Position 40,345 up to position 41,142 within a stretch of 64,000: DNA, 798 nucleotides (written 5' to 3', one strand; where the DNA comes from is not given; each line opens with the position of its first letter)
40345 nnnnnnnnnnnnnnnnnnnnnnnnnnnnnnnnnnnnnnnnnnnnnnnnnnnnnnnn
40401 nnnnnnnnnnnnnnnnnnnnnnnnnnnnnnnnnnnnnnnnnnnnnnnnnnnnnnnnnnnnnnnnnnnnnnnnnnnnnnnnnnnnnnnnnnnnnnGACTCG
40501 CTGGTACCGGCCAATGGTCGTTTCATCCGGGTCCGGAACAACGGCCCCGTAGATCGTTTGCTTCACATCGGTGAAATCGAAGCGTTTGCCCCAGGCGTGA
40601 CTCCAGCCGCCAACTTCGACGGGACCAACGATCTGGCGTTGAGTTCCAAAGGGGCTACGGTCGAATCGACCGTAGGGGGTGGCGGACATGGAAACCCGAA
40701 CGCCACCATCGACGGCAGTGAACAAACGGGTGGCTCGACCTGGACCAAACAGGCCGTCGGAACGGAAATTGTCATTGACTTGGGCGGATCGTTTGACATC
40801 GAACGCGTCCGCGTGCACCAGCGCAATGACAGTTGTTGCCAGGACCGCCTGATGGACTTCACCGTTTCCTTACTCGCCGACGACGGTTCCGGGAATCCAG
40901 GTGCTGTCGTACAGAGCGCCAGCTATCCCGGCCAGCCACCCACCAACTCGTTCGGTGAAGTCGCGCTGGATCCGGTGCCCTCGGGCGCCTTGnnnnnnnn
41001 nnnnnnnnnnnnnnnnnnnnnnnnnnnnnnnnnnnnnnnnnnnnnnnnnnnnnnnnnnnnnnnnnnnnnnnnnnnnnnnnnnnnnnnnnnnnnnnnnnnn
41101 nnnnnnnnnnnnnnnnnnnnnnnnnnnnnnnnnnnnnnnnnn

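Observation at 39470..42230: One canonical F-type (fucose-binding) lectin motif plus two degenerate copies in the 1836-aa protein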

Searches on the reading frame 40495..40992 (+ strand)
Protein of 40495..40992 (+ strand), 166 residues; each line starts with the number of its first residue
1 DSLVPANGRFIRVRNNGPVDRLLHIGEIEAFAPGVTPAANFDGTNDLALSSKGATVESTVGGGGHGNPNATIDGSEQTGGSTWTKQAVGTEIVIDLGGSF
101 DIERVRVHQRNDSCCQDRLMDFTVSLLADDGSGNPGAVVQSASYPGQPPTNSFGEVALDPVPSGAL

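Call 8: search_protein_families(library=pfam, proteins=[window:40495-40992:+], max_evalue=1)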
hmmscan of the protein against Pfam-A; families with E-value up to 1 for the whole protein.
seq(166 aa): 2 families
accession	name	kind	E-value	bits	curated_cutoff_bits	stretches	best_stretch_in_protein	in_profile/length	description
PF22633.2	F5_F8_type_C_2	-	1.5e-08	35.5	27.8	1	72-155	3-83/91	NedA-like, galactose-binding domain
PF00754.31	F5_F8_type_C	-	7.1e-07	29.8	28.2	1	55-131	3-74/127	F5/8 type C domain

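Call 10: search_solved_structures(query=window:40495-40992:+, max_evalue=1, show_alignments=3)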
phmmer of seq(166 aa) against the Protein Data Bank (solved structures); distinct sequences matched with E-value up to 1: 6.
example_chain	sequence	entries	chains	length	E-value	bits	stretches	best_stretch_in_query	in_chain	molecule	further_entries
8prj_A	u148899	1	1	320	0.22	15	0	67-98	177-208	v31Bagel8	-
8prs_A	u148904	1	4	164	0.22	14.9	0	67-98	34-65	nvBagel4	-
8prl_A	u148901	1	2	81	0.58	13.6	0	67-98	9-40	Cell surface protein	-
8pra_A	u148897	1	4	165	0.63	13.5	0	67-98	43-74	Cell surface protein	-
4gwi_A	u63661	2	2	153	0.86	13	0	52-128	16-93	Platelet aggregation factor Sm-hPAF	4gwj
3le0_A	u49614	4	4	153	0.91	12.9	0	52-128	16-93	Platelet aggregation factor Sm-hPAF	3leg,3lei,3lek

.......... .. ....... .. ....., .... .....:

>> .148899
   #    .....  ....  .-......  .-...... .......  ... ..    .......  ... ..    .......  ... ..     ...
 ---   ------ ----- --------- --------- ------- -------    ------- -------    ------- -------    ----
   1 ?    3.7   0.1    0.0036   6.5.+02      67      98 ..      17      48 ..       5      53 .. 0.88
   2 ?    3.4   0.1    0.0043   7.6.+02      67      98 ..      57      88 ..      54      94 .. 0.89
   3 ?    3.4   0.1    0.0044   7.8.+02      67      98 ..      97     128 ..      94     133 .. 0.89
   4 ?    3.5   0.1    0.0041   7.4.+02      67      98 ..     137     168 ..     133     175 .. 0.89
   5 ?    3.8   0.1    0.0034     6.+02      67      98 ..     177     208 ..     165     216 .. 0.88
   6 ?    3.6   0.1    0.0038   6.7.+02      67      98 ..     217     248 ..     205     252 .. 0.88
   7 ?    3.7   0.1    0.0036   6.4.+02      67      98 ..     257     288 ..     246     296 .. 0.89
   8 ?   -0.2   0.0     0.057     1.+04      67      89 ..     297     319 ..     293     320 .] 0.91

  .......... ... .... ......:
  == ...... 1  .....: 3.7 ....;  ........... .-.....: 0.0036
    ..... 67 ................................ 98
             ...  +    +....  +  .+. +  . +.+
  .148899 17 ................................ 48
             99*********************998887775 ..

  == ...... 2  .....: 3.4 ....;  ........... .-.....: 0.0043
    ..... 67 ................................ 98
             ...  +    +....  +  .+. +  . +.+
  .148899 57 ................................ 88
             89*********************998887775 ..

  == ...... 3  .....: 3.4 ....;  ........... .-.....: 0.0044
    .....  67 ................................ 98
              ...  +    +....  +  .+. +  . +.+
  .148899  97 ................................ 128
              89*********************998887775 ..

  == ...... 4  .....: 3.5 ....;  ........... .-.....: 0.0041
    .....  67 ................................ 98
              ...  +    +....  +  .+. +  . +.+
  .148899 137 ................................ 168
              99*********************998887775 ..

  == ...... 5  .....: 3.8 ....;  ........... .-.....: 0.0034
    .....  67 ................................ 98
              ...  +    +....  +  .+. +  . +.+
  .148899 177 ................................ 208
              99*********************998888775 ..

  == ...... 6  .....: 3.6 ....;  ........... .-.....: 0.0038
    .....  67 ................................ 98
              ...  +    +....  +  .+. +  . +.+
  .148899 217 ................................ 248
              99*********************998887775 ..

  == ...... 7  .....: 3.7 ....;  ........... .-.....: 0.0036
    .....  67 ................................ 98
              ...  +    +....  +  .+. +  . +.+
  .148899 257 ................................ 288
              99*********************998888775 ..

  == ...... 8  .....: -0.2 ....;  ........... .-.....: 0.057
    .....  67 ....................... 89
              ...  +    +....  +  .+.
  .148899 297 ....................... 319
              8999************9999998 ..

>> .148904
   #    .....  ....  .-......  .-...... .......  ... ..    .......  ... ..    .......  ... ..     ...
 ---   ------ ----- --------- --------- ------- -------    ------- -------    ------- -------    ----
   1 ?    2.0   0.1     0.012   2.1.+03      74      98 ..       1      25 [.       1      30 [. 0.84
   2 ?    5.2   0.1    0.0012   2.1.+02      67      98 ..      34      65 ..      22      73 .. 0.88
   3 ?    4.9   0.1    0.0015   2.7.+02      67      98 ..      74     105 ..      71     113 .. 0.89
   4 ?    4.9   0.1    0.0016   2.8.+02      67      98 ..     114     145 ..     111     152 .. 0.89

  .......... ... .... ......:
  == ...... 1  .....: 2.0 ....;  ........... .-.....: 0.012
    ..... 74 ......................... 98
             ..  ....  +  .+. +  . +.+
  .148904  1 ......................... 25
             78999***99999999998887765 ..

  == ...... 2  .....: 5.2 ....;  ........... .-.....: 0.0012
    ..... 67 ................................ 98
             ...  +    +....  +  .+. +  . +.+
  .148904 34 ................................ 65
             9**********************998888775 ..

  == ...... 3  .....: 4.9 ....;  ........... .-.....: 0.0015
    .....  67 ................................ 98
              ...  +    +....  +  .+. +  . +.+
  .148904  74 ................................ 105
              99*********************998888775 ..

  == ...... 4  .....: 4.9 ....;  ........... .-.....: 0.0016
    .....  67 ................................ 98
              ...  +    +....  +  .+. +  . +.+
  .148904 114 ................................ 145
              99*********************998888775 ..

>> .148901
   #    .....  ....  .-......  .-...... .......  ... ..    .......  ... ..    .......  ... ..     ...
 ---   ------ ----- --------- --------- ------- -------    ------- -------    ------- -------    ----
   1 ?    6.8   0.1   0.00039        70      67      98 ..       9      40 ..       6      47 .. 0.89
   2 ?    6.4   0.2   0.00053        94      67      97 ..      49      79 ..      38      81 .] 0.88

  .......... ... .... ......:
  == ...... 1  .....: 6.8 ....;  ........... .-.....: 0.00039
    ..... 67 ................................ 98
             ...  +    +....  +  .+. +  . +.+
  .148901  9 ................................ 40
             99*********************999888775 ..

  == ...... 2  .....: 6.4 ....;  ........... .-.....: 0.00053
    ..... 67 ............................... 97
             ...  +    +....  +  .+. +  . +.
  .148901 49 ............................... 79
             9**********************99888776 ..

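Call 40: predict_structure(alignment_id=A1)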
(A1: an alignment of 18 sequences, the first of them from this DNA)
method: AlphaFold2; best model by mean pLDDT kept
length: 158 residues; sequences in the alignment: 18
mean_pLDDT: 94.6   pTM: 0.90
mean pLDDT of the five models: 94.6, 93.9, 93.8, 93.7, 92.2
residues with pLDDT >= 90: 138; 70-90: 18; 50-70: 2; < 50: 0
segments of 3 or more residues with pLDDT < 50: none
pLDDT, mean of each block of 10 residues (from residue 1): 96 92 97 92 98 93 95 93 96 97 93 95 97 97 95 82
secondary structure, 60 per line:
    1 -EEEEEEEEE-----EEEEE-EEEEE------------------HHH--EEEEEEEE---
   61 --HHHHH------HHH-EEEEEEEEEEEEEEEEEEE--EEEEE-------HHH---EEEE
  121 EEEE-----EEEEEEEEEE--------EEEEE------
elements in order: E2-10 E16-20 E22-26 E50-57 H63-67 E78-96 E99-103 E117-124 E130-139 E148-152

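Call 44: fold_search(model_id=the predicted structure, library=pdb)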
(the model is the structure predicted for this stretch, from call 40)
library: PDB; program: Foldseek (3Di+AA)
matches with E <= 10: 249; with E <= 0.001: 0
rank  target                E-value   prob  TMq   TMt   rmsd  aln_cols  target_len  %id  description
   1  6eon                  9.2e-03  0.99  0.43  0.10  13.2       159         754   14  Galactanase BT0290 (released 2017-11-29)
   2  7toj                  8.0e-02  0.09  0.17  0.10  15.2       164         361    9  Crystal structure of carbohydrate esterase CspAcXE, apoenzyme (released 2022-04-13)
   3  9kr1                  1.5e-01  0.09  0.20  0.11  15.0       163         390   13  Structural Basis for the Polymer-Protein Binding Mechanism of Polyvinyl Alcohol Esterase (released 2025-10-08)
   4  7laf_B                1.5e-01  0.23  0.26  0.08   9.9       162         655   12  15-lipoxygenase-2 loop mutant bound to imidazole-based inhibitor (released 2022-01-19)
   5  8fe3_C                1.9e-01  0.03  0.11  0.07  29.0       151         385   10  Structure of dengue virus (DENV2) in complex with prM12, an anti-PrM monoclonal antibody (released 2023-02-01)
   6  7toh_A                2.2e-01  0.09  0.21  0.11  13.4       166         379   10  Crystal structure of carbohydrate esterase PbeAcXE, in complex with MeGlcpA-Xylp (released 2022-04-13)
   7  7tog                  2.2e-01  0.08  0.20  0.11  14.1       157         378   10  Crystal structure of carbohydrate esterase PbeAcXE, apoenzyme (released 2022-04-13)
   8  3f2l                  2.2e-01  0.06  0.18  0.17  14.4       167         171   10  Crystal structure analysis of the K171A mutation of N-terminal type II cohesin 1 from the cellulosomal ScaB subunit of A (released 2008-12-02)
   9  8fe3_A                2.2e-01  0.03  0.11  0.07  29.4       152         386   10  Structure of dengue virus (DENV2) in complex with prM12, an anti-PrM monoclonal antibody (released 2023-02-01)
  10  5mv2                  2.4e-01  0.02  0.13  0.06  29.6       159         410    8  Crystal structure of the E protein of the Japanese encephalitis live attenuated vaccine virus (released 2018-05-23)
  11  1qzn                  2.6e-01  0.06  0.18  0.17  14.3       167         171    8  Crystal Structure Analysis of a type II cohesin domain from the cellulosome of Acetivibrio cellulolyticus (released 2004-09-21)
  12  7kv9_A                2.8e-01  0.01  0.09  0.04  29.7       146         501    8  Chimeric flavivirus between Binjari virus and West Nile (Kunjin) virus (released 2020-12-23)
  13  3c6e_A                3.1e-01  0.02  0.11  0.06  29.1       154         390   10  Crystal structure of the precursor membrane protein- envelope protein heterodimer from the dengue 2 virus at neutral p (released 2008-04-08)
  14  7t17_A                3.1e-01  0.02  0.11  0.06  30.1       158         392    9  Zika Virus asymmetric unit bound with IgM antibody DH1017 Fab fragment (released 2022-11-23)
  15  3pg2_B                3.3e-01  0.06  0.19  0.11  16.1       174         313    9  The Crystal structure of the major pilin GBS80 of Streptococcus agalactiae 35 kDa C-terminal fragment (released 2011-03-02)
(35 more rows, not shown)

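Call 48: search_solved_structures(query=A1, max_evalue=0.1, show_alignments=3)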
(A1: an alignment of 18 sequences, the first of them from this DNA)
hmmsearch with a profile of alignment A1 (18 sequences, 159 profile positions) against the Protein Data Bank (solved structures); distinct sequences matched with E-value up to 0.1: 8.
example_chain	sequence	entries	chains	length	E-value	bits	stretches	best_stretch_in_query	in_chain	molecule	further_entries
4gwi_A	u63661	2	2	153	7.9e-11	45.3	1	53-126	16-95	Platelet aggregation factor Sm-hPAF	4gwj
3cqo_A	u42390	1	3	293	6.9e-10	42.2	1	53-150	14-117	FBP32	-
3le0_A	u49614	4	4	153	8.6e-10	41.9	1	58-126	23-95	Platelet aggregation factor Sm-hPAF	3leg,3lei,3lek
1k12_A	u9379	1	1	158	7.3e-06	29.1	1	51-142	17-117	LECTIN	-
2j1r_A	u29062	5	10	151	1.3e-05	28.4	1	65-126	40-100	FUCOLECTIN-RELATED PROTEIN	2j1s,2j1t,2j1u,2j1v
7d29_A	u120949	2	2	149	9.8e-05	25.5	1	60-148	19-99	AlyQ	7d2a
5xnr_A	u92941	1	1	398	0.00064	22.8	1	61-148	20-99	AlyQ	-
2j22_A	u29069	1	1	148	0.012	18.7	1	64-125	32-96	FUCOLECTIN-RELATED PROTEIN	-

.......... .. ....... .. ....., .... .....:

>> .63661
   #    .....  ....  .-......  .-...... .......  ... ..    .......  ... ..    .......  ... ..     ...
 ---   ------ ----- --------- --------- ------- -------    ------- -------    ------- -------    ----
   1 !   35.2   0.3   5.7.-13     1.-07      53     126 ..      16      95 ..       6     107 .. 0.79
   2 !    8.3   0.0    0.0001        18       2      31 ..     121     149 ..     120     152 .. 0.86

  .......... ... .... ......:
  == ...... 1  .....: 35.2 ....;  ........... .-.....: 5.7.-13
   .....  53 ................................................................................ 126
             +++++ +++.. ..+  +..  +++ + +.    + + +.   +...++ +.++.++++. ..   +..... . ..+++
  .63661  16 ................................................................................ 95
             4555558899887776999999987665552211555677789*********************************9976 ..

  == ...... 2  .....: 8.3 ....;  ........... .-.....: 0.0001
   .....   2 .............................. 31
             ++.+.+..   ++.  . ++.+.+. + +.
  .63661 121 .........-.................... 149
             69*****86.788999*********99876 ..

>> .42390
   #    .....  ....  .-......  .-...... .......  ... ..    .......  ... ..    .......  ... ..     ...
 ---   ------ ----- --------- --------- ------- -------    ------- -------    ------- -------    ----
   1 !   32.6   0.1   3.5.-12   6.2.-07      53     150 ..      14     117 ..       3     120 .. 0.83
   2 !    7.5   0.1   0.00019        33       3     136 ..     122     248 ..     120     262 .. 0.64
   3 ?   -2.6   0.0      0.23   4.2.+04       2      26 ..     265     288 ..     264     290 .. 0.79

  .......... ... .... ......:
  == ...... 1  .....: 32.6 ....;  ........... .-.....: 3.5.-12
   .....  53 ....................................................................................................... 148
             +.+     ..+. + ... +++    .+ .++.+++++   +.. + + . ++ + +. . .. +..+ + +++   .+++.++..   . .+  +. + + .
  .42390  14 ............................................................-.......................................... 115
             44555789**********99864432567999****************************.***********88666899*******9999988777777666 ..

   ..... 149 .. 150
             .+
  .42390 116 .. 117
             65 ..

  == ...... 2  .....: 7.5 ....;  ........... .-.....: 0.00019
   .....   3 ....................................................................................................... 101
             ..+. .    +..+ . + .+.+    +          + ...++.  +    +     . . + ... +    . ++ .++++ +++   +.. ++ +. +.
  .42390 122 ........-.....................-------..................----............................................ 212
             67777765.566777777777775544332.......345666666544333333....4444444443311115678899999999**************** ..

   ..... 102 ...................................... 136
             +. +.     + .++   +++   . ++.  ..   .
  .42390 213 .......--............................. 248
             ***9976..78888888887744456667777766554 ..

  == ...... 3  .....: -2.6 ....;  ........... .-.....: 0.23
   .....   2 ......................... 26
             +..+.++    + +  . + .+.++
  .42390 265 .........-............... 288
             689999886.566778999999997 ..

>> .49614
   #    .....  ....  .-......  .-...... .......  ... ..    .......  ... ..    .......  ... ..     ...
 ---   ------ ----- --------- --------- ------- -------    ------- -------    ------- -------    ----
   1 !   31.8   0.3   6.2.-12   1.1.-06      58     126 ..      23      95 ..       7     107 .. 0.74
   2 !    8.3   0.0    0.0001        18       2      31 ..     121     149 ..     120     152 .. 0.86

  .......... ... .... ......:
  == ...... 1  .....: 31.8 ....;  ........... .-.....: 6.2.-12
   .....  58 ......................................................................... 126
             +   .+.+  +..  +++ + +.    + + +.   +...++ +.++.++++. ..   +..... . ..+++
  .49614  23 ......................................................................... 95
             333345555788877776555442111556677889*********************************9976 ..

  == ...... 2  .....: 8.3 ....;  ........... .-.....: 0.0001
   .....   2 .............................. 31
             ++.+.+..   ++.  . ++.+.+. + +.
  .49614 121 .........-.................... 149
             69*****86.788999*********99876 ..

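Call 51: find_related_loci(query=A3, collection=genome_contigs, flank=3000)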
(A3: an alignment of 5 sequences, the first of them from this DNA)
Query A3 (158 aa) in genome_contigs; peptide patterns used: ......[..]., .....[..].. (x = any residue, [..] = any of these).
118 stretches matched a pattern; 34 encode a relative of the query (tblastn E <= 1e-3); 32 distinct loci.
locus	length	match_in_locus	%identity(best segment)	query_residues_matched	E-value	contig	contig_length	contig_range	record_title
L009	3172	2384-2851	76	1-156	2e-81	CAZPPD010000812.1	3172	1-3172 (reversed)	MAG TPA_asm: uncultured Alcaligenaceae bacterium isolate SRP128890_co1_173 genome assembly, contig: NODE_41057_length_31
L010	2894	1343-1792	70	4-153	2e-71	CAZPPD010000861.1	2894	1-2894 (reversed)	MAG TPA_asm: uncultured Alcaligenaceae bacterium isolate SRP128890_co1_173 genome assembly, contig: NODE_46894_length_28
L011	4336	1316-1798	61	3-156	2e-56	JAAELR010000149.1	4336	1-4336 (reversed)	MAG: Rhodobacteraceae bacterium isolate Bpl_10 BplG_CONTIG1724292, whole genome shotgun sequence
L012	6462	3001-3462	53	1-158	2e-53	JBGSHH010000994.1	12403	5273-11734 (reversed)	MAG: Pirellulaceae bacterium isolate JTS-AC10 k141_2279133, whole genome shotgun sequence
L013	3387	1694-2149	58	2-153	6e-53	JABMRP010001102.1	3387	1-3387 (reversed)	MAG: Planctomycetota bacterium isolate bin.375 k141_5354656, whole genome shotgun sequence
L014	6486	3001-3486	55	4-155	2e-52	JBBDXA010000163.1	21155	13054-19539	MAG: Phycisphaeraceae bacterium isolate LejiaD_62_11 Lejia_D_4042_length_21155_cov_6, whole genome shotgun sequence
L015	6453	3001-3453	57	1-148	6e-51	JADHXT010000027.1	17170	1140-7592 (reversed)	MAG: Candidatus Brocadiia bacterium isolate BS750m-G60 BS-750m-C5322, whole genome shotgun sequence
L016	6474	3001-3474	55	2-153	2e-50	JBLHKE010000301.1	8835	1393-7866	MAG: Verrucomicrobiales bacterium isolate 3300054698_26 Ga0535670_0017311, whole genome shotgun sequence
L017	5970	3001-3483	53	4-156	5e-48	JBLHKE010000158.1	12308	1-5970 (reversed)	MAG: Verrucomicrobiales bacterium isolate 3300054698_26 Ga0535670_0010291, whole genome shotgun sequence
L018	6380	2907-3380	54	2-151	2e-47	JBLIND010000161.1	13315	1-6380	MAG: Candidatus Omnitrophota bacterium isolate 3300053785_28 Ga0535658_0012485, whole genome shotgun sequence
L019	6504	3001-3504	48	1-157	8e-47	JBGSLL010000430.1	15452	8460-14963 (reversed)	MAG: Rhodopirellula sp. isolate JTS-AC204 k141_2942268, whole genome shotgun sequence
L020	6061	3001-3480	54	4-156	2e-46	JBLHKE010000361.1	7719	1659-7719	MAG: Verrucomicrobiales bacterium isolate 3300054698_26 Ga0535670_0021337, whole genome shotgun sequence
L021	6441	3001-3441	55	4-148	7e-46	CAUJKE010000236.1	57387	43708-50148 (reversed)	MAG: Planctomycetota bacterium isolate KLAP142 genome assembly, contig: KLAP142_607873, whole genome shotgun sequence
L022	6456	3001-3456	51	3-153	2e-45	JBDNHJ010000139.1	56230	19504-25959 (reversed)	MAG: Fuerstiella sp. isolate concoct.253.ELB k141_363362, whole genome shotgun sequence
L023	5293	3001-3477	51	2-153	3e-42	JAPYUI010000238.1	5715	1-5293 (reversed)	MAG: Kiritimatiellia bacterium isolate PW8.maxbin2.208_sub PW8_15960_length_5715_cov_11.805654, whole genome shotgun seq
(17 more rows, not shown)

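Call 57: search_protein_representatives(alignment_id=A1)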
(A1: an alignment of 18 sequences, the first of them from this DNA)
Query: 18 sequences, 159 profile positions. Proteins with E-value up to 0.001 (for the whole library): 4306; up to 1e-10: 1158; up to 1e-30: 151. The best 150 are listed.
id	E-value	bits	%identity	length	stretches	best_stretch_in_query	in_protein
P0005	2.5e-262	875.7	-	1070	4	2-155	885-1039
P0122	7.5e-221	740.9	-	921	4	2-156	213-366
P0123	2.6e-181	612.4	-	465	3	2-158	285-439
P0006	2.2e-141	482.6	-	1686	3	2-157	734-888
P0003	2.6e-132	453.1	-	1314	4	2-157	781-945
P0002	4.2e-132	452.5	-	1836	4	2-158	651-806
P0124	1.7e-114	395.3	-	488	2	3-155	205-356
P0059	2.3e-114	394.8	-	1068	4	2-154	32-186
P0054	8.4e-114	393.0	-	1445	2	3-157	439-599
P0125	3.0e-101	352.2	-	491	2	3-157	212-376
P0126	1.3e-99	346.9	-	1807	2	2-152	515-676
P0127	6.8e-97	338.0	-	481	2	3-156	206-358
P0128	9.8e-94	327.8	-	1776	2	2-156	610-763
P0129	1.2e-93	327.4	-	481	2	2-153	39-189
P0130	2.4e-93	326.5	-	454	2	2-150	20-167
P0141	1.0e-62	227.0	-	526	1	2-156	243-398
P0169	3.8e-44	166.6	-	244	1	4-157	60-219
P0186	7.5e-39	149.4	-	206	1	4-153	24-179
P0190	5.2e-38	146.7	-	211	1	4-156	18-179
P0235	8.3e-33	129.8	-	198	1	2-156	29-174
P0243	2.7e-32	128.1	-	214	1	2-155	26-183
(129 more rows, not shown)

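Call 60: search_protein_families(library=pfam, proteins=[window:40510-40983:+], max_evalue=1)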
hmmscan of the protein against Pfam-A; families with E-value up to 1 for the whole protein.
seq(158 aa): 2 families
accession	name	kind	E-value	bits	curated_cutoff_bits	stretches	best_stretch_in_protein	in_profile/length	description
PF22633.2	F5_F8_type_C_2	-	1.4e-08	35.6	27.8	1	67-150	3-83/91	NedA-like, galactose-binding domain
PF00754.31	F5_F8_type_C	-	1.1e-06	29.3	28.2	1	50-126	3-74/127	F5/8 type C domain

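Call 74: list_cluster_members(proteins=[P0186, P0235, P0243, P0129, P0169, P0190, P0124, P0141])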
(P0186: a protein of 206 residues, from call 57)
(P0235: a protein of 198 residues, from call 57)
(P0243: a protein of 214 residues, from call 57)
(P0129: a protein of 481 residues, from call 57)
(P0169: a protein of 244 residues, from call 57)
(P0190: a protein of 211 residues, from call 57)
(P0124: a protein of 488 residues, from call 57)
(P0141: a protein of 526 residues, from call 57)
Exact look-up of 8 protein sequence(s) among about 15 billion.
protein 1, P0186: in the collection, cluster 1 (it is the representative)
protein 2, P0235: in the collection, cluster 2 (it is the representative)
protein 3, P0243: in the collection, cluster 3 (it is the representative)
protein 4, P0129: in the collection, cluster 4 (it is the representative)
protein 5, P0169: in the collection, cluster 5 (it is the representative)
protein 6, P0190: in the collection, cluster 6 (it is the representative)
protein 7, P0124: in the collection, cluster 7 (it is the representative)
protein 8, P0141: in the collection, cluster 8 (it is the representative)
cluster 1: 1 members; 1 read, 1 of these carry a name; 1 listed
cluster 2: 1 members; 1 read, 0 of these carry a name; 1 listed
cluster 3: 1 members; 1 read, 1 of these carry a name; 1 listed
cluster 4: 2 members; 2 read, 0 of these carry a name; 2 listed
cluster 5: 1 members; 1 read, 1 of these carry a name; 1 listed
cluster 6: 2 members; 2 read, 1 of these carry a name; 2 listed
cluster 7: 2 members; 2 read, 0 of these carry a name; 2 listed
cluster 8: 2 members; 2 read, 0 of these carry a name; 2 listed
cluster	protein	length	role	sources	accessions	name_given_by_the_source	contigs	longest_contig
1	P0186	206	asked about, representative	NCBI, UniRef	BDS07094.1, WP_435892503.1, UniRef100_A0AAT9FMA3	hypothetical protein NT6N_21340 [Oceaniferula spumae] | Ice-binding protein C-terminal domain-containing protein n=1 Tax=Oceaniferula spumae ...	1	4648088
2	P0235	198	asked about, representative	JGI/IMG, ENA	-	-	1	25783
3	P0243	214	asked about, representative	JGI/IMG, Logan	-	hypothetical protein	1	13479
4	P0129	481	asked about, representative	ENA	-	-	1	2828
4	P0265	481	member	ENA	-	-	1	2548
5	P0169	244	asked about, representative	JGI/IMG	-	hypothetical protein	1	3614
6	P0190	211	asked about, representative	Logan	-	-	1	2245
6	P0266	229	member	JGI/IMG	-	hypothetical protein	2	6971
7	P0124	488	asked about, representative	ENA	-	-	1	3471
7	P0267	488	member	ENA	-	-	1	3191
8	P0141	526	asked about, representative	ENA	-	-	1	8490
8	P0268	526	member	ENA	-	-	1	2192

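Call 82: search_protein_families(library=pfam, proteins=[P0186, P0235, P0243, P0129, P0169], max_evalue=0.01)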
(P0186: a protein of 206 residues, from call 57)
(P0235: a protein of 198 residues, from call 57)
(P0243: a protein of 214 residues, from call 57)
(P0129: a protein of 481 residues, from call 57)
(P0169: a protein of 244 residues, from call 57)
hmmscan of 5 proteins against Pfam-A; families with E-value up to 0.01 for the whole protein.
P0186 (206 aa): 2 families
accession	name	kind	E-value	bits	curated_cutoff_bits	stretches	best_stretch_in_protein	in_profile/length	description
PF07589.16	PEP-CTERM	-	1.3e-06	28.7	20.7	1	183-205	1-24/24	PEP-CTERM motif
PF22633.2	F5_F8_type_C_2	-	1.4e-05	26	27.8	1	114-154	22-61/91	NedA-like, galactose-binding domain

P0235 (198 aa): 3 families
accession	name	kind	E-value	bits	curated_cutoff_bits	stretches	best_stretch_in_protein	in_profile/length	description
PF22633.2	F5_F8_type_C_2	-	3.5e-05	24.8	27.8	1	98-144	14-59/91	NedA-like, galactose-binding domain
PF07589.16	PEP-CTERM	-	0.00013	22.4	20.7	1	172-194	2-24/24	PEP-CTERM motif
PF00754.31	F5_F8_type_C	-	0.0018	18.9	28.2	1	97-145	28-74/127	F5/8 type C domain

P0243 (214 aa): 3 families
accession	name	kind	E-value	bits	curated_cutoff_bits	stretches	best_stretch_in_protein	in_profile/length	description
PF22633.2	F5_F8_type_C_2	-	9.6e-07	29.8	27.8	1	94-157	1-60/91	NedA-like, galactose-binding domain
PF00754.31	F5_F8_type_C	-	6.8e-06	26.7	28.2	1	83-155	4-73/127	F5/8 type C domain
PF07589.16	PEP-CTERM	-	0.0037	17.7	20.7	1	185-210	1-24/24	PEP-CTERM motif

P0129 (481 aa): 3 families
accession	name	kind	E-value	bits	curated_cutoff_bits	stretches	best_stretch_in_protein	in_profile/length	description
PF22633.2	F5_F8_type_C_2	-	5.5e-12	46.6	27.8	1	105-197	4-90/91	NedA-like, galactose-binding domain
PF07589.16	PEP-CTERM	-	4.5e-06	27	20.7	1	456-479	1-24/24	PEP-CTERM motif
PF00754.31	F5_F8_type_C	-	1.2e-05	25.9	28.2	0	95-197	10-109/127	F5/8 type C domain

P0169 (244 aa): 2 families
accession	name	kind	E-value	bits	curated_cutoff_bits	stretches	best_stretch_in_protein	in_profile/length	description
PF22633.2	F5_F8_type_C_2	-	1.6e-06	29.1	27.8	1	129-196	2-66/91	NedA-like, galactose-binding domain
PF07589.16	PEP-CTERM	-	2.1e-06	28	20.7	1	218-241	1-23/24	PEP-CTERM motif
